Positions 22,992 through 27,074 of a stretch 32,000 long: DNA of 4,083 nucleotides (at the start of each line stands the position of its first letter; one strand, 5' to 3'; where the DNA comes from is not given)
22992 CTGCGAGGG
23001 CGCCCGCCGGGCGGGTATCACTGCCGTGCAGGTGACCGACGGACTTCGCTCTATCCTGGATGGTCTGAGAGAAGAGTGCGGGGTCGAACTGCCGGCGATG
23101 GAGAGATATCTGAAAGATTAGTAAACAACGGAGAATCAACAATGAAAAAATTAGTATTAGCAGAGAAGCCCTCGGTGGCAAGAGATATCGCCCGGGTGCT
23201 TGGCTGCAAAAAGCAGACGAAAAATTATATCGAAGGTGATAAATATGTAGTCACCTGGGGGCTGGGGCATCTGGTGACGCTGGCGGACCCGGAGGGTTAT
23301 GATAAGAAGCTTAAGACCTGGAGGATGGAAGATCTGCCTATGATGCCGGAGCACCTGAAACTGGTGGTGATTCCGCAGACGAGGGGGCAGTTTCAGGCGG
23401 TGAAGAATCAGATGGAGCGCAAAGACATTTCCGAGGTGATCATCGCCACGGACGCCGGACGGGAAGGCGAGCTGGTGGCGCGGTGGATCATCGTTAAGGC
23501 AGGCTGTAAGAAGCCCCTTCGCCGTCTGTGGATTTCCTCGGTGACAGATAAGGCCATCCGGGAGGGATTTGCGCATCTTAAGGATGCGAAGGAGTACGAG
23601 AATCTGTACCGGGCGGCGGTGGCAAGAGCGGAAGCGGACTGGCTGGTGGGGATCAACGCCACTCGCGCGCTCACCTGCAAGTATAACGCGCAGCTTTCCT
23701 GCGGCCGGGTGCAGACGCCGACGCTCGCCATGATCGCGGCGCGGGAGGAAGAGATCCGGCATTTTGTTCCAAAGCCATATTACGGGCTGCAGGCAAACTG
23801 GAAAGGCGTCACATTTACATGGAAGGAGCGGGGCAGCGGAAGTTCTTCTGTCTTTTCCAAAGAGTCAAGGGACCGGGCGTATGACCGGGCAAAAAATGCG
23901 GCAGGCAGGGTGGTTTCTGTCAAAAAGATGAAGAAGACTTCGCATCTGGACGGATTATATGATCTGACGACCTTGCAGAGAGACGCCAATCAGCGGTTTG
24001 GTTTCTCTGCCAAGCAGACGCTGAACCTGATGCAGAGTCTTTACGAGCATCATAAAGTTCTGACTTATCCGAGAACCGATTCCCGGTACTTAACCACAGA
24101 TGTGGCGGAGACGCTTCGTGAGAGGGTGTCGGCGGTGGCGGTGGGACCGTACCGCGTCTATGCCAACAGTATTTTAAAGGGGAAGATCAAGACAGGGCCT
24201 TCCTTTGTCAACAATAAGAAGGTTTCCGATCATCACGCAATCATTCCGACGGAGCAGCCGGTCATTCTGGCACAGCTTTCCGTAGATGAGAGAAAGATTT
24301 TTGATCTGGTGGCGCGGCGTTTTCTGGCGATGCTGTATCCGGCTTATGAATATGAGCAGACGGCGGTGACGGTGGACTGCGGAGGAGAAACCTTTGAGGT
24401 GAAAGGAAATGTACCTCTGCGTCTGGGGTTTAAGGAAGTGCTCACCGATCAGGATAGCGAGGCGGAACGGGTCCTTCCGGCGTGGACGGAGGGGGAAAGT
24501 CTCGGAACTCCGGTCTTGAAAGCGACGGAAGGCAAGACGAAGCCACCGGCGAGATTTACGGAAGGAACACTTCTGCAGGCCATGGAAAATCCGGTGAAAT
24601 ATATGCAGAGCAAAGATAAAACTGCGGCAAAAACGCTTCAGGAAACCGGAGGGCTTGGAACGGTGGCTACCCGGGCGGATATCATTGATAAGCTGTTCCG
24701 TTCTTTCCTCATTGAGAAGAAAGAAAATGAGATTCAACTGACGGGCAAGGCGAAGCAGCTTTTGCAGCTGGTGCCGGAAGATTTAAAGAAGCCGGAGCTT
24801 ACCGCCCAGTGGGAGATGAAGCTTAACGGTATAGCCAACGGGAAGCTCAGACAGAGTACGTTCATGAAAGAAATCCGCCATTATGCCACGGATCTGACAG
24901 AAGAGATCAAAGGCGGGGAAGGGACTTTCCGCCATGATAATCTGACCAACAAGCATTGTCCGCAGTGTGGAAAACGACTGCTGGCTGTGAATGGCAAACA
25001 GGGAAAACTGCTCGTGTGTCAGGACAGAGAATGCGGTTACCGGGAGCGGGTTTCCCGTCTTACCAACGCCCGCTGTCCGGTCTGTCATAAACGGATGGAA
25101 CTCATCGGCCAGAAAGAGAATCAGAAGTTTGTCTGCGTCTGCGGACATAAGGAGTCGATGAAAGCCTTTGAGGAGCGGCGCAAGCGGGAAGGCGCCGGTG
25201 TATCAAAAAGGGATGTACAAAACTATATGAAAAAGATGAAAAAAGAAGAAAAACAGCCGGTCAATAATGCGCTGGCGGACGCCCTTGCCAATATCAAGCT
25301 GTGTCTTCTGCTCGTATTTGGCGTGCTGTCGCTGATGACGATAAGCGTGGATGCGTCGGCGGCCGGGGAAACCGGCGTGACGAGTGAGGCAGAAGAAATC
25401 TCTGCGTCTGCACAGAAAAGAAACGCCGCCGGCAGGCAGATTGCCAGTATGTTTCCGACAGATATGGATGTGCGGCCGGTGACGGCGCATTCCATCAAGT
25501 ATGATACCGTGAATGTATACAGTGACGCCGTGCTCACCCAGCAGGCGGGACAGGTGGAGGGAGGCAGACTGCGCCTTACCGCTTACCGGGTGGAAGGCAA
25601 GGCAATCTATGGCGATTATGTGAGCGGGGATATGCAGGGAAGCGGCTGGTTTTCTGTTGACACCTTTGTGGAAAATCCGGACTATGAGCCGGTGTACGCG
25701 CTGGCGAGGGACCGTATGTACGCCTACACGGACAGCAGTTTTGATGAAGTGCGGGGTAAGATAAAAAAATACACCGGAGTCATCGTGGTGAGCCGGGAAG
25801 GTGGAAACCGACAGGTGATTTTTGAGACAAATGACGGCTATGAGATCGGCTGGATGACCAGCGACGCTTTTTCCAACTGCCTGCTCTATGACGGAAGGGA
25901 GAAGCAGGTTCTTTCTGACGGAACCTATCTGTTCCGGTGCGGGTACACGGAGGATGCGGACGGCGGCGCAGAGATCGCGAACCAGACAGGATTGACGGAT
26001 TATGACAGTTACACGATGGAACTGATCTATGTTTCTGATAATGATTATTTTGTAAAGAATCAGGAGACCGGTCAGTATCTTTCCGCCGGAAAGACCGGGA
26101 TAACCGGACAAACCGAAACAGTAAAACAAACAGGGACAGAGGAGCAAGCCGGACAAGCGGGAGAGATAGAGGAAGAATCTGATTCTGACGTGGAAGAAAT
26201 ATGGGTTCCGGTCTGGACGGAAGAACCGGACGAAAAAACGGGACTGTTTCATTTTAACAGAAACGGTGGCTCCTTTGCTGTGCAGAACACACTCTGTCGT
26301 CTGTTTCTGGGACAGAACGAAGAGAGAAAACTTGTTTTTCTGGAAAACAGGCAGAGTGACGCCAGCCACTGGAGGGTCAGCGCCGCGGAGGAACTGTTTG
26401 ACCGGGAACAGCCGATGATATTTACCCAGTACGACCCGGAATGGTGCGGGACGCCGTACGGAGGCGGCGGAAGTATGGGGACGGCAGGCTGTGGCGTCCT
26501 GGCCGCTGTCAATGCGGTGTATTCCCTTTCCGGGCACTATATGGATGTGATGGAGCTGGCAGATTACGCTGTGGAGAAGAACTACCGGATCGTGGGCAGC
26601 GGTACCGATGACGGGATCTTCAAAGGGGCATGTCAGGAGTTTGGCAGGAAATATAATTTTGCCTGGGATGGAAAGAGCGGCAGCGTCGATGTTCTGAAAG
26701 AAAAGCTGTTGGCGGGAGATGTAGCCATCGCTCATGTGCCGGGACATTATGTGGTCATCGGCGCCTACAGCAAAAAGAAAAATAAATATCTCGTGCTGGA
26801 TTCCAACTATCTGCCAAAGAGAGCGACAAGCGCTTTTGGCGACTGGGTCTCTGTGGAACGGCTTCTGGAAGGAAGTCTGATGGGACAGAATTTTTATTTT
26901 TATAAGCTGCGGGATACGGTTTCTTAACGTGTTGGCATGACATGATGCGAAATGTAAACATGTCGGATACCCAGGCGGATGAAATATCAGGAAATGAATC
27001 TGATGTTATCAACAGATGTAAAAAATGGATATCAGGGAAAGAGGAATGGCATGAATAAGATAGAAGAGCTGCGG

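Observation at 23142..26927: Topoisomerase III with no stop codon, fused through a TM/signal-like helix to an exported-type SH3b + C39-like peptidase module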

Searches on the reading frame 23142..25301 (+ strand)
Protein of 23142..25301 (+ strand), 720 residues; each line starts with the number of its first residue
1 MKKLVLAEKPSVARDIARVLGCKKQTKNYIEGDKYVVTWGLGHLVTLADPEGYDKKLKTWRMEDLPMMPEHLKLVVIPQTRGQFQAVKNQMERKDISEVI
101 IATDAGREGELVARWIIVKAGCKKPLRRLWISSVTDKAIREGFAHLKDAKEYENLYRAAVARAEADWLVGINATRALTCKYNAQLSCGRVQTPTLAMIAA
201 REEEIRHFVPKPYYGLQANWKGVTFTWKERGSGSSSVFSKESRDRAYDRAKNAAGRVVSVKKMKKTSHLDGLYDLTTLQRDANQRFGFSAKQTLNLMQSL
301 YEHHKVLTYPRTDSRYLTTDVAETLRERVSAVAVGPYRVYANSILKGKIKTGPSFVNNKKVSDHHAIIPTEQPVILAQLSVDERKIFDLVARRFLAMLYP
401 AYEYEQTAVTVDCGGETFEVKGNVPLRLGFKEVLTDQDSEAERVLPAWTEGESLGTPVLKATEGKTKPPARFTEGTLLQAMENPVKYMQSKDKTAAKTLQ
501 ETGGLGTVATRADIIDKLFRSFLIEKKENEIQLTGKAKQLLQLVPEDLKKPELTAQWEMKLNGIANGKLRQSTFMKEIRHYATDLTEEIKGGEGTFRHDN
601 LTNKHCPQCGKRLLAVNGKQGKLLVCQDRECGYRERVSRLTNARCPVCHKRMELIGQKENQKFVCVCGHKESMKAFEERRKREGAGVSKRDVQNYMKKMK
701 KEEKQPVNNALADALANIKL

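Call 38: find_homologous_proteins(query=window:23142-25301:+, max_evalue=1e-50)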
Query window:23142-25301:+ (720 aa): 8000 proteins with E <= 1e-50 among 8000 candidates; the best 120 are listed.
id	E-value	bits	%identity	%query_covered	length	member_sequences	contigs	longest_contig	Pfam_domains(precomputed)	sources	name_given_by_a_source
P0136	0.0e+0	1549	94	100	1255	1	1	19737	PF01131.26,PF13529.14,PF01751.29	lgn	-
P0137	0.0e+0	1513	92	100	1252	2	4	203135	PF01131.26,PF01751.29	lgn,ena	-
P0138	0.0e+0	1454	87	100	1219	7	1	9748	PF01131.26,PF13529.14,PF01751.29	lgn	-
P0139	0.0e+0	1389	84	100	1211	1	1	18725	PF01131.26,PF01751.29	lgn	-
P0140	0.0e+0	1374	92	91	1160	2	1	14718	PF01131.26,PF13529.14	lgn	-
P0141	0.0e+0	1370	83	100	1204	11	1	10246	PF01131.26,PF13529.14,PF01751.29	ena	-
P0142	0.0e+0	1369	83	100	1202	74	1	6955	PF01131.26,PF13529.14,PF01751.29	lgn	-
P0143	0.0e+0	1364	83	99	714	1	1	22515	PF01131.26,PF01751.29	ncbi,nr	ncbi:MAG: DNA topoisomerase III [Clostridiales bacterium]|nr:DNA topoisomerase III [Clostridiales ba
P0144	0.0e+0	1355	82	100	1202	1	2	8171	PF01131.26,PF01751.29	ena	-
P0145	0.0e+0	1347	81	99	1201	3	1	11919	PF01131.26,PF13529.14,PF01751.29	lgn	-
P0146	0.0e+0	1333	80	100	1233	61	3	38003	PF01131.26,PF13529.14,PF01751.29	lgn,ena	-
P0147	0.0e+0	1333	81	100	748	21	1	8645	PF01131.26,PF01751.29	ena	-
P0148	0.0e+0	1302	78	100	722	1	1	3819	PF01131.26,PF01751.29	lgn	-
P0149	0.0e+0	1289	76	100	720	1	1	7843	PF01131.26,PF01751.29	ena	-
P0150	0.0e+0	1287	78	100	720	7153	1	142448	PF01131.26,PF01751.29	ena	-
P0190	0.0e+0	1134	69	100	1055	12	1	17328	PF01131.26,PF02424.21,PF01751.29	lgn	-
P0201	0.0e+0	1119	69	100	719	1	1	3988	PF01131.26,PF01751.29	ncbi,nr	ncbi:MAG: DNA topoisomerase III [Lachnospiraceae bacterium]|nr:DNA topoisomerase III [Lachnospiracea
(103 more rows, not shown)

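Call 41: find_encoding_contigs(protein=P0190, flank=5000, max_places=5)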
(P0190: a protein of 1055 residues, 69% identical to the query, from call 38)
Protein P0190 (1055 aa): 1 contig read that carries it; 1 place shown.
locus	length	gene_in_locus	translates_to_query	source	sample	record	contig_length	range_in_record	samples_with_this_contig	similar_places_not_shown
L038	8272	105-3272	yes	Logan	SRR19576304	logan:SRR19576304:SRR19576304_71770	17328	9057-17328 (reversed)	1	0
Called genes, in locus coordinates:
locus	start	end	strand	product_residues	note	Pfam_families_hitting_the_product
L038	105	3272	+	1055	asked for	PF01751:Toprim, PF01131:Topoisom_bac, PF02424:ApbE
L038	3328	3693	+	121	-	PF07009:NusG_II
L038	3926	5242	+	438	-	PF13375:RnfC_N, PF01512:Complex1_51K, PF10531:SLBB, PF13746:Fer4_18 (faint), PF12837:Fer4_6 (weak), PF12838:Fer4_7 (weak), PF13187:Fer4_9 (weak), PF13237:Fer4_10 (weak), +2 more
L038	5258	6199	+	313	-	PF03116:NQR2_RnfD_RnfE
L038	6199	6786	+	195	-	PF04205:FMN_bind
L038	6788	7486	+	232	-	PF02508:Rnf-Nqr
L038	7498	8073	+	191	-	PF02508:Rnf-Nqr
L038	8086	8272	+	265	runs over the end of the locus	PF04060:FeS, PF14697:Fer4_21 (weak), PF00037:Fer4 (weak), PF12837:Fer4_6 (weak), PF13237:Fer4_10 (weak), PF14697:Fer4_21 (weak), PF12838:Fer4_7, PF00037:Fer4, +4 more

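Call 59: find_encoding_contigs(protein=P0201, flank=3000, max_places=3)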
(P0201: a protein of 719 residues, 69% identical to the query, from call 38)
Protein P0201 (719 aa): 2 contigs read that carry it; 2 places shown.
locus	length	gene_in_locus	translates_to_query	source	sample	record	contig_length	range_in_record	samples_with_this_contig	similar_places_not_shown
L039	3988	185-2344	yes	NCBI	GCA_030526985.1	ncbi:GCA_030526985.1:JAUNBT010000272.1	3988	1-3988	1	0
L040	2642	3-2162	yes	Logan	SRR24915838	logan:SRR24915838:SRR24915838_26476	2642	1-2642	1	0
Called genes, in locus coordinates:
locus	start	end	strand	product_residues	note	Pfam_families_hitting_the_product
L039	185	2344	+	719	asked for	PF01751:Toprim, PF01131:Topoisom_bac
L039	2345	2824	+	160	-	PF02424:ApbE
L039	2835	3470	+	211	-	PF02424:ApbE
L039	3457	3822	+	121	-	PF07009:NusG_II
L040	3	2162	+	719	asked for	PF01751:Toprim, PF01131:Topoisom_bac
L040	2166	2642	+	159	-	?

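Call 66: search_protein_representatives(protein=window:23142-25301:+)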
Query: 720 residues. Proteins with E-value up to 0.001 (for the whole library): 21580; up to 1e-10: 12912; up to 1e-30: 4868. The best 150 are listed.
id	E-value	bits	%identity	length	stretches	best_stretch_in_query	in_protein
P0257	0.0e+00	1030.0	66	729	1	1-720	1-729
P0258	3.2e-253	858.4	54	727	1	2-719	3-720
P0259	9.8e-212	721.3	51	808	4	2-219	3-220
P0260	5.6e-210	715.5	54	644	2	1-602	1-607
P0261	4.4e-209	712.6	48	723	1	2-715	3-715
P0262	7.9e-208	708.4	49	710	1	1-714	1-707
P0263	1.8e-196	670.9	49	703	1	1-720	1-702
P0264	1.1e-187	641.9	58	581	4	107-306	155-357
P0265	3.7e-186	636.8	46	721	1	2-704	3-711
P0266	8.6e-186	635.6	50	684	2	1-429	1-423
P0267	1.2e-183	628.5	70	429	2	1-282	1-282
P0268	9.3e-183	625.6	46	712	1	1-698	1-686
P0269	3.7e-178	610.4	47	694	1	1-639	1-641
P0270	2.0e-168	578.2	46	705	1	2-703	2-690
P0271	1.0e-166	572.6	61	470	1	258-702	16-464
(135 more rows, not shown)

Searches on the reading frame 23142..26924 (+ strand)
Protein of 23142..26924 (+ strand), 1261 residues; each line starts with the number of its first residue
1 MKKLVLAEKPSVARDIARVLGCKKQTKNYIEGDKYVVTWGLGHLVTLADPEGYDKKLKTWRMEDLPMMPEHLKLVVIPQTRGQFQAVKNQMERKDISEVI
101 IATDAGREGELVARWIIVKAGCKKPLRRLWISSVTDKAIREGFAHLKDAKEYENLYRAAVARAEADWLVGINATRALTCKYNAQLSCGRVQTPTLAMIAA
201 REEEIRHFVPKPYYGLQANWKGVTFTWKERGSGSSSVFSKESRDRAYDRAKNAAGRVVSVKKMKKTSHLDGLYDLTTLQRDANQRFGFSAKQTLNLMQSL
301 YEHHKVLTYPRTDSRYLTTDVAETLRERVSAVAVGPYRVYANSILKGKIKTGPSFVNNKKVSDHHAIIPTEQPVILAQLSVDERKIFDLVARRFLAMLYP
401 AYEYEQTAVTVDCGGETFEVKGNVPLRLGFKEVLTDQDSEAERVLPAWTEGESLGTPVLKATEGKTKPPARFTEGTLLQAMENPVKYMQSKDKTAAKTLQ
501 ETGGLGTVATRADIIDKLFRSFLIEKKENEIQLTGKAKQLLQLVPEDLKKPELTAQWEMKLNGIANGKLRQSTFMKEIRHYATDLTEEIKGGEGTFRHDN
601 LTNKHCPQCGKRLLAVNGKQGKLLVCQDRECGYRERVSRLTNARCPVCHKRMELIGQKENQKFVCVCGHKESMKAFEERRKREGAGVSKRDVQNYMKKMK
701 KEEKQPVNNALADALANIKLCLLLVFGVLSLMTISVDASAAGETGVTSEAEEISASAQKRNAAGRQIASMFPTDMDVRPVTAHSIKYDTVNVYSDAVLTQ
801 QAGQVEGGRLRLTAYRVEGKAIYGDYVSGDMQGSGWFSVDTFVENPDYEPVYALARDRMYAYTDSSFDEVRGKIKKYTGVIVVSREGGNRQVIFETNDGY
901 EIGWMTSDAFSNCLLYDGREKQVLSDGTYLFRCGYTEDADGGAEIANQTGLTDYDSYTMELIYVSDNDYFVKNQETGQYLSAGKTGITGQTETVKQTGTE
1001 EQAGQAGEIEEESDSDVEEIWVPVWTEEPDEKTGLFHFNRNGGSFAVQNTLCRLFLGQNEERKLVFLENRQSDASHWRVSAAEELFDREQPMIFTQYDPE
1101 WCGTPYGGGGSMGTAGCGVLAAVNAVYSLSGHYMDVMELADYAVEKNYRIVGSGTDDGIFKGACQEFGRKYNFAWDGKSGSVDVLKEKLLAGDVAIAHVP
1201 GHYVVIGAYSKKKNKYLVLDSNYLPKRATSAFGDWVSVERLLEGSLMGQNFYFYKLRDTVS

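Call 3: search_protein_families(library=pfam, proteins=[window:23142-26924:+], max_evalue=0.1)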
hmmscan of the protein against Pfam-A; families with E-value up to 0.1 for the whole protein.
window:23142-26924:+ (1261 aa): 4 families
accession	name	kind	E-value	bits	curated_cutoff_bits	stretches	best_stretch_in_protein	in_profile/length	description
PF01131.25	Topoisom_bac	-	1.4e-113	380.4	35.1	1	151-576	2-411/411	DNA topoisomerase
PF01751.28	Toprim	-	2.2e-11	44.2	23.1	1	3-132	1-94/96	Toprim domain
PF13529.12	Peptidase_C39_2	-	2.3e-05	25.5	24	1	1113-1222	12-143/143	Peptidase_C39 like family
PF07282.18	Cas12f1-like_TNB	-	0.042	14.5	26.3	0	602-634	27-49/60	Cas12f1-like, TNB domain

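Call 4: search_protein_families(library=ncbifam, proteins=[window:23142-26924:+], max_evalue=0.1)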
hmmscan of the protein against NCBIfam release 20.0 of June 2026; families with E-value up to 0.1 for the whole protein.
window:23142-26924:+ (1261 aa): 13 families
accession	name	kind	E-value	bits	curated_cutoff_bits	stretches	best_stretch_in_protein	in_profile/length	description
NF005829.0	PRK07726.1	subfamily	1.3e-244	813.9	597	1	2-670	1-658/669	DNA topoisomerase 3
TIGR01056.1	topB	subfamily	2.5e-234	779.9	515.75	1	1-715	1-699/706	DNA topoisomerase III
NF006032.0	PRK08173.1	equivalog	2.6e-171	571.3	1058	1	2-613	3-634/863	DNA topoisomerase III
NF011313.0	PRK14724.1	equivalog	7.2e-126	421.3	1088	1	1-611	2-652/988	DNA topoisomerase III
TIGR01057.1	topA_arch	equivalog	2.7e-76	257.1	458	1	7-627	2-613/618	DNA topoisomerase I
NF004438.0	PRK05776.1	equivalog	2.5e-68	230.8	793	1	2-652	9-613/677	DNA topoisomerase I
NF005555.0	PRK07220.1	equivalog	1.3e-64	218.9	635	1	3-634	2-622/740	DNA topoisomerase I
TIGR01051.1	topA_bact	equivalog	1.6e-62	212.4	456.4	1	24-636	11-630/632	type I DNA topoisomerase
NF011532.0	PRK14973.1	equivalog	2.6e-53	181.1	930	1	3-618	2-603/936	DNA topoisomerase I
NF006451.0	PRK08780.1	equivalog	1.9e-38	132.4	1265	1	73-483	53-486/824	DNA topoisomerase I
NF004966.0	PRK06319.1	equivalog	3.7e-29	101.4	868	1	26-640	16-631/862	DNA topoisomerase I/SWI domain fusion protein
TIGR01054.1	rgy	equivalog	4e-25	87.6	471.7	1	94-578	717-1165/1172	reverse gyrase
NF041913.1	HVO_2142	equivalog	0.014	15.2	90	0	598-618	6-25/48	HVO_2142 family zinc finger protein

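Call 6: list_cluster_members(proteins=[window:23142-26924:+, window:23076-26924:+])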
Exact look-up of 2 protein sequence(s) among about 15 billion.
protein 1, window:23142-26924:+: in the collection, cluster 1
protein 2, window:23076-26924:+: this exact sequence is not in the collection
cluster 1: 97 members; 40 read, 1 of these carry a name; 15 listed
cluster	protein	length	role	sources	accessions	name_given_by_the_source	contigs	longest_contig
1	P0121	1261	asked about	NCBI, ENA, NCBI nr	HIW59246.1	MAG TPA: DNA topoisomerase III [Candidatus Anaerobutyricum avicola] | DNA topoisomerase III [Candidatus Anaerobutyricum avicola]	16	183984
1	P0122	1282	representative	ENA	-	-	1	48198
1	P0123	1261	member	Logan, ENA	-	-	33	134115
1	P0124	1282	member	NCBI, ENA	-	-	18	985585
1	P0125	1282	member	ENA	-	-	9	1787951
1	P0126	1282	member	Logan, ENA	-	-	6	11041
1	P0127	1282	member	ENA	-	-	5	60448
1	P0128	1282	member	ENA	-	-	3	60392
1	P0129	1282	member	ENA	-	-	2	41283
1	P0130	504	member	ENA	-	-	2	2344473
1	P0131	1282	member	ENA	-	-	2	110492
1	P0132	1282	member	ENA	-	-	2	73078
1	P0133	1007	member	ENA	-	-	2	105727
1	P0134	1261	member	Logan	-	-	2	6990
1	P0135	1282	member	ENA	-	-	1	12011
